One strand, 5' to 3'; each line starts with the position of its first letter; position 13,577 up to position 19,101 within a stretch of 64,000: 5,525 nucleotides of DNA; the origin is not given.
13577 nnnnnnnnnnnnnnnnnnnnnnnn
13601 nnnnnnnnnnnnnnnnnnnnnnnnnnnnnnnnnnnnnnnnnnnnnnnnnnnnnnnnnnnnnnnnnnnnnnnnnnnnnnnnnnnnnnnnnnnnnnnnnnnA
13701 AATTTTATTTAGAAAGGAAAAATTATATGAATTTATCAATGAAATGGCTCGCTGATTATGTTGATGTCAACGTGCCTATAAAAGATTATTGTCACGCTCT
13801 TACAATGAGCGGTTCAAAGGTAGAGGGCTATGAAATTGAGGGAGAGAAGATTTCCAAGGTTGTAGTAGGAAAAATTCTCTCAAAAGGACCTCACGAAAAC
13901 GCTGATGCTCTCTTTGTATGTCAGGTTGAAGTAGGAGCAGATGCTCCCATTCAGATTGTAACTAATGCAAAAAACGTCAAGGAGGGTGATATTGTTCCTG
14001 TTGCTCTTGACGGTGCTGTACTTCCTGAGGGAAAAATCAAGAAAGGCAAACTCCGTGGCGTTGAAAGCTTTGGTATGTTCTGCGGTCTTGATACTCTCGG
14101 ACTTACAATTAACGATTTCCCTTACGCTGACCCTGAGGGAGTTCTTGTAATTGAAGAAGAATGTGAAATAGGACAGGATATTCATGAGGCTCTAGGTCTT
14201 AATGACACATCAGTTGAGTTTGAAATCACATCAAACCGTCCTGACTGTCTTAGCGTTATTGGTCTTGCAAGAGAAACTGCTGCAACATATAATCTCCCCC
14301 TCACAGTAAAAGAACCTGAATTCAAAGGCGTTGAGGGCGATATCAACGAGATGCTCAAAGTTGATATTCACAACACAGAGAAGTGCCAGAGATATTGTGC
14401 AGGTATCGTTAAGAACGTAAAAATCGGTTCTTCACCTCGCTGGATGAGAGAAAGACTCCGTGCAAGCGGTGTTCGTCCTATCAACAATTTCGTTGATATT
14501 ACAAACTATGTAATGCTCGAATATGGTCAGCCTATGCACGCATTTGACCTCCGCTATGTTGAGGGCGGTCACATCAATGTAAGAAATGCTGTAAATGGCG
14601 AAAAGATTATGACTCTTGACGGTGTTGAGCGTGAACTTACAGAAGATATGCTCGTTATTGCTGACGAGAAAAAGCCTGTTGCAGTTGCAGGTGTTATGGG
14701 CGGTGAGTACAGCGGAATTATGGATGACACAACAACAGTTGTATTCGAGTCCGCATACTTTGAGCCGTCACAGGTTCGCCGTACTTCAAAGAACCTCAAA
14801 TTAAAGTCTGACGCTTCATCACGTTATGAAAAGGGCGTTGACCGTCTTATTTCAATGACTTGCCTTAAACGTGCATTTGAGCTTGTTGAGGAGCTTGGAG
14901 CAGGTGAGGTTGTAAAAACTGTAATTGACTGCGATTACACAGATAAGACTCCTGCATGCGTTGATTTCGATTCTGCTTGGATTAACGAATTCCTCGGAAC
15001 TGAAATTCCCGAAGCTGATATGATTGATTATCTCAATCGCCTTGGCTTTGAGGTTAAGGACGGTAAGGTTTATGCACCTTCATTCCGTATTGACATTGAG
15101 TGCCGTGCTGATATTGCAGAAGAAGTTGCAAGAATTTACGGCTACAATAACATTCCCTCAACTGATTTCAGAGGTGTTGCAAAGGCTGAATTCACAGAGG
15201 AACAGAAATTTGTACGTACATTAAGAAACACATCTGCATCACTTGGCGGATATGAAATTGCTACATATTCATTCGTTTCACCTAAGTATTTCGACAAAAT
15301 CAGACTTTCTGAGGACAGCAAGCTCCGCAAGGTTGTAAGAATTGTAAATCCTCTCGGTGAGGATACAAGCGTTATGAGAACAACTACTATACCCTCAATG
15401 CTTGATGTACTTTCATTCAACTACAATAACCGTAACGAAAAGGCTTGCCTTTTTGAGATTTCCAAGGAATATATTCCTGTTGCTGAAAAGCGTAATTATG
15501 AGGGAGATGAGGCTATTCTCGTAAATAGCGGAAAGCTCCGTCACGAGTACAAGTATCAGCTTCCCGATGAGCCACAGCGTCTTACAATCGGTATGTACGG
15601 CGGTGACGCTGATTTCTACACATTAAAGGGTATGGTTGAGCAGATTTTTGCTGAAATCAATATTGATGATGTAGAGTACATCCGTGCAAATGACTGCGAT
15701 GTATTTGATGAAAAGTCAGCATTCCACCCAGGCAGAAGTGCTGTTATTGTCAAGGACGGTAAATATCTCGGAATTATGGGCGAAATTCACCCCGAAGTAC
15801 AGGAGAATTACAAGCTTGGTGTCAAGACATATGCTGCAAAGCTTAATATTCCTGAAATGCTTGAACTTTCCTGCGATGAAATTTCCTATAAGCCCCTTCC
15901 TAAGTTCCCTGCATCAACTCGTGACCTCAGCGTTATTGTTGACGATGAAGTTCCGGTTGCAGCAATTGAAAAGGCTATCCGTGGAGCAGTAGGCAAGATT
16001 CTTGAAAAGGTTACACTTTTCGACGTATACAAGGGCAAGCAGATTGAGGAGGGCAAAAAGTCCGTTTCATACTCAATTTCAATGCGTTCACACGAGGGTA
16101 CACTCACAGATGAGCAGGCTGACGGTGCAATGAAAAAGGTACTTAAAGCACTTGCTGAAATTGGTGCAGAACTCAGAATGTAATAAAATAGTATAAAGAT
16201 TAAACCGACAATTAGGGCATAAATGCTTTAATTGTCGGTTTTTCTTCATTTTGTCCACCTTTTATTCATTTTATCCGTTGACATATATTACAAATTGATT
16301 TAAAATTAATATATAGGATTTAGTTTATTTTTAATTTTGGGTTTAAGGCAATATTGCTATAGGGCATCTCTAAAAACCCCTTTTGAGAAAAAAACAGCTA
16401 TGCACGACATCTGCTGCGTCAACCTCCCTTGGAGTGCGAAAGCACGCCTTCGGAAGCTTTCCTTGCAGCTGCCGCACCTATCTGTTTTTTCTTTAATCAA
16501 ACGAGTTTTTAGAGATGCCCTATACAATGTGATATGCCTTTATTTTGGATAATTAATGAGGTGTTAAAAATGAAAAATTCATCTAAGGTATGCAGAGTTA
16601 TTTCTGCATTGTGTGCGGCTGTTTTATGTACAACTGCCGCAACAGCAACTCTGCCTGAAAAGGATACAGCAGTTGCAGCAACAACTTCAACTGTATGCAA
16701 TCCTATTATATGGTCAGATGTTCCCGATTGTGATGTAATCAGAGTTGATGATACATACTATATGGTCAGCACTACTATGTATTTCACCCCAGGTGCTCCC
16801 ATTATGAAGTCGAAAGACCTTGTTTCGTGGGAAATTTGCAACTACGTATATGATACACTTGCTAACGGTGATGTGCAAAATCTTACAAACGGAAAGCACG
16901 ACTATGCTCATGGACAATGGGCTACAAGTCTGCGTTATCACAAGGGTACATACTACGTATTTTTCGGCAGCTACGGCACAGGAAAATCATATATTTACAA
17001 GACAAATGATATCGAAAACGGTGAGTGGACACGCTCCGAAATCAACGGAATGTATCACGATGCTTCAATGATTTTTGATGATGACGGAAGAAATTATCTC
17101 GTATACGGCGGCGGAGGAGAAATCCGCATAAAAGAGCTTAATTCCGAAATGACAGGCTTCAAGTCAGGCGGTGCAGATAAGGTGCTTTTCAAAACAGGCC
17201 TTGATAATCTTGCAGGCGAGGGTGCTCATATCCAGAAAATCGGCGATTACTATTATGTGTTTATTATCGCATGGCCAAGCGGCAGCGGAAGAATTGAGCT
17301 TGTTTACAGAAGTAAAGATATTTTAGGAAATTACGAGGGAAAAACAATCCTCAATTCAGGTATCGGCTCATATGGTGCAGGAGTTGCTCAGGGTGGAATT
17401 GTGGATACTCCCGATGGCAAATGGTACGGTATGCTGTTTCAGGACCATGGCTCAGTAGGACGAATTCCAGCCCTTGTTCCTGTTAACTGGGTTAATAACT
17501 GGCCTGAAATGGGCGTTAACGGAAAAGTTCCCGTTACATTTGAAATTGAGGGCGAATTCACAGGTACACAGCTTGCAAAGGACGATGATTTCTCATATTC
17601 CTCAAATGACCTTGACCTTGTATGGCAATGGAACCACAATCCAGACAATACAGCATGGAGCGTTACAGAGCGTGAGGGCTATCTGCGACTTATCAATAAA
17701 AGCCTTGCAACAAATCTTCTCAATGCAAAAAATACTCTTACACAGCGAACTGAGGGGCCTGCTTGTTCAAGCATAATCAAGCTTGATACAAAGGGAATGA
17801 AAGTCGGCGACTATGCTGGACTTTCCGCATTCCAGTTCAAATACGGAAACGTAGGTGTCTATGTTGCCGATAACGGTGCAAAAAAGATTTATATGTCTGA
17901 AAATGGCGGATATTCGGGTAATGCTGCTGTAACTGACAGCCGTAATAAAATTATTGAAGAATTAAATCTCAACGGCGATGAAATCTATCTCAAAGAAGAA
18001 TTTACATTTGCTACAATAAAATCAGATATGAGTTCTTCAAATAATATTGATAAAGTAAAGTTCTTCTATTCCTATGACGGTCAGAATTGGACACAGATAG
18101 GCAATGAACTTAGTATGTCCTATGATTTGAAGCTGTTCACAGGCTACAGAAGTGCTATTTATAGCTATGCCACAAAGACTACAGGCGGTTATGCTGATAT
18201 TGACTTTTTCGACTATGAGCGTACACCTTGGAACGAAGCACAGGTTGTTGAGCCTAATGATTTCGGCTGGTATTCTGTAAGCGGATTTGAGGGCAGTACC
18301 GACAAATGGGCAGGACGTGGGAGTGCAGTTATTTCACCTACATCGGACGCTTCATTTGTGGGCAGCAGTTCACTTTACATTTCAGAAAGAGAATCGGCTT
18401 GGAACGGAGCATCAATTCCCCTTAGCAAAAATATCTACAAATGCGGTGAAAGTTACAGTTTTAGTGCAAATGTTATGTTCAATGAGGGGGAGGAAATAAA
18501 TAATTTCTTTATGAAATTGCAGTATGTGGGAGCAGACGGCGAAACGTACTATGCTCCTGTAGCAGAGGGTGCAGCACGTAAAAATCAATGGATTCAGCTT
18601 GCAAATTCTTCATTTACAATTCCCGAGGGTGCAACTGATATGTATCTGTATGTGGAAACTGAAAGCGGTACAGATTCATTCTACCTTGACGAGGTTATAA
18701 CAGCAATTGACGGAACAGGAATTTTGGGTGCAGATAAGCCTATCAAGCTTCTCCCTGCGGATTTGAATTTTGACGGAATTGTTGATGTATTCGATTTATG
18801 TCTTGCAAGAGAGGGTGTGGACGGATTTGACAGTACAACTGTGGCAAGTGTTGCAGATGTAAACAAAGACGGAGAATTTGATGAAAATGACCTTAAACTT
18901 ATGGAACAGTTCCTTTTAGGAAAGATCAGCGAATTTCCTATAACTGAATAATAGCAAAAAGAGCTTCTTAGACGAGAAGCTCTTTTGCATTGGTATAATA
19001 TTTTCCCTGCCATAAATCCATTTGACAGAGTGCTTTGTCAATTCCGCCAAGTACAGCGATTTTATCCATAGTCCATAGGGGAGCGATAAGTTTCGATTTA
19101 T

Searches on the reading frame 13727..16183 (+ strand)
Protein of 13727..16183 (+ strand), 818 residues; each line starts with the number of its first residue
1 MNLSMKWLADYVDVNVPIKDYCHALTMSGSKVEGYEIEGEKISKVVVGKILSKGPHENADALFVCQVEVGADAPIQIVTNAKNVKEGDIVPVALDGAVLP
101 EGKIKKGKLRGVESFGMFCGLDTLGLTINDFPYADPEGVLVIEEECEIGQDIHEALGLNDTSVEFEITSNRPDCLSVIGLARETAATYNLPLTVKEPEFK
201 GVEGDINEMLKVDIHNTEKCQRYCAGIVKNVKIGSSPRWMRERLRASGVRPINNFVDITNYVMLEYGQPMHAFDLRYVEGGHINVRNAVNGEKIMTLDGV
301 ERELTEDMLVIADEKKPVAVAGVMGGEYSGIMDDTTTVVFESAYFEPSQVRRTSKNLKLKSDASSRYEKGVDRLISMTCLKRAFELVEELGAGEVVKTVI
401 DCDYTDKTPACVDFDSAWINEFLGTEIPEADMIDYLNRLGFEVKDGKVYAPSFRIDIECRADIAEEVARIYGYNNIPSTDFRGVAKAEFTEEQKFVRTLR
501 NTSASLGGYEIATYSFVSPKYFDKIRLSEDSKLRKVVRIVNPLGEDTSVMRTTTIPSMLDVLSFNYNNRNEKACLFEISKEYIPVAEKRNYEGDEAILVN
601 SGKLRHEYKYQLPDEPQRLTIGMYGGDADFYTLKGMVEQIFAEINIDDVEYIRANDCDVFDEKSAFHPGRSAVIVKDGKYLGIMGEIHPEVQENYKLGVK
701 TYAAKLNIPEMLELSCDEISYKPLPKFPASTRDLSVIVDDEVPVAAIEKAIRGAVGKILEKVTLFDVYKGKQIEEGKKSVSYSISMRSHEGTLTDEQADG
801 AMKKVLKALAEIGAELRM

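Call 3: search_protein_families(library=pfam, proteins=[window:13727-16183:+], max_evalue=0.1)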
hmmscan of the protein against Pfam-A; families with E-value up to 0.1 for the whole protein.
window:13727-16183:+ (818 aa): 6 families
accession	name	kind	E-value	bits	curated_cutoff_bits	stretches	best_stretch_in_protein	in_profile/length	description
PF03483.22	B3_4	-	3.4e-70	235.6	29.3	1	219-390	1-172/174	B3/4 domain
PF17759.6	tRNA_synthFbeta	-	1.6e-57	194.8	22.4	1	476-708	1-214/214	Phenylalanyl tRNA synthetase beta chain CLM domain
PF03147.19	FDX-ACB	-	2e-29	102.3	31.1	1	725-817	1-94/94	Ferredoxin-fold anticodon binding domain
PF03484.21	B5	-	4.1e-20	72.2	28.6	1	412-473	1-67/67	tRNA synthetase B5 domain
PF01588.26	tRNA_bind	-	1.5e-18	67.1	27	1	45-126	1-77/96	Putative tRNA binding domain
PF10126.14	Nit_Regul_Hom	-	0.086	13.3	23.8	0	489-552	8-70/107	Uncharacterized protein, homolog of nitrogen regulatory protein PII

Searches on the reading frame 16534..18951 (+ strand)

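Call 85: search_protein_families(library=pfam, proteins=[window:16534-18951:+], max_evalue=0.0001)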
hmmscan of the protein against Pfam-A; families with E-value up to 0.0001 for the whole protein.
window:16534-18951:+ (805 aa): 4 families
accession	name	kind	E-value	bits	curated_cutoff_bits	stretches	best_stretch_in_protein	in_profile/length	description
PF04616.20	Glyco_hydro_43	-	6.7e-37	127.8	32.2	1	56-324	3-288/288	Glycosyl hydrolases family 43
PF17851.8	GH43_C2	-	2.4e-34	119.3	22.7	1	351-562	2-203/203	Beta xylosidase C-terminal Concanavalin A-like domain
PF02018.23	CBM_4_9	-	8.3e-17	62.3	25.9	1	583-710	7-132/136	Carbohydrate binding domain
PF00404.24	Dockerin_1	-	5.1e-07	30.2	22.9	1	742-795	2-57/57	Dockerin type I domain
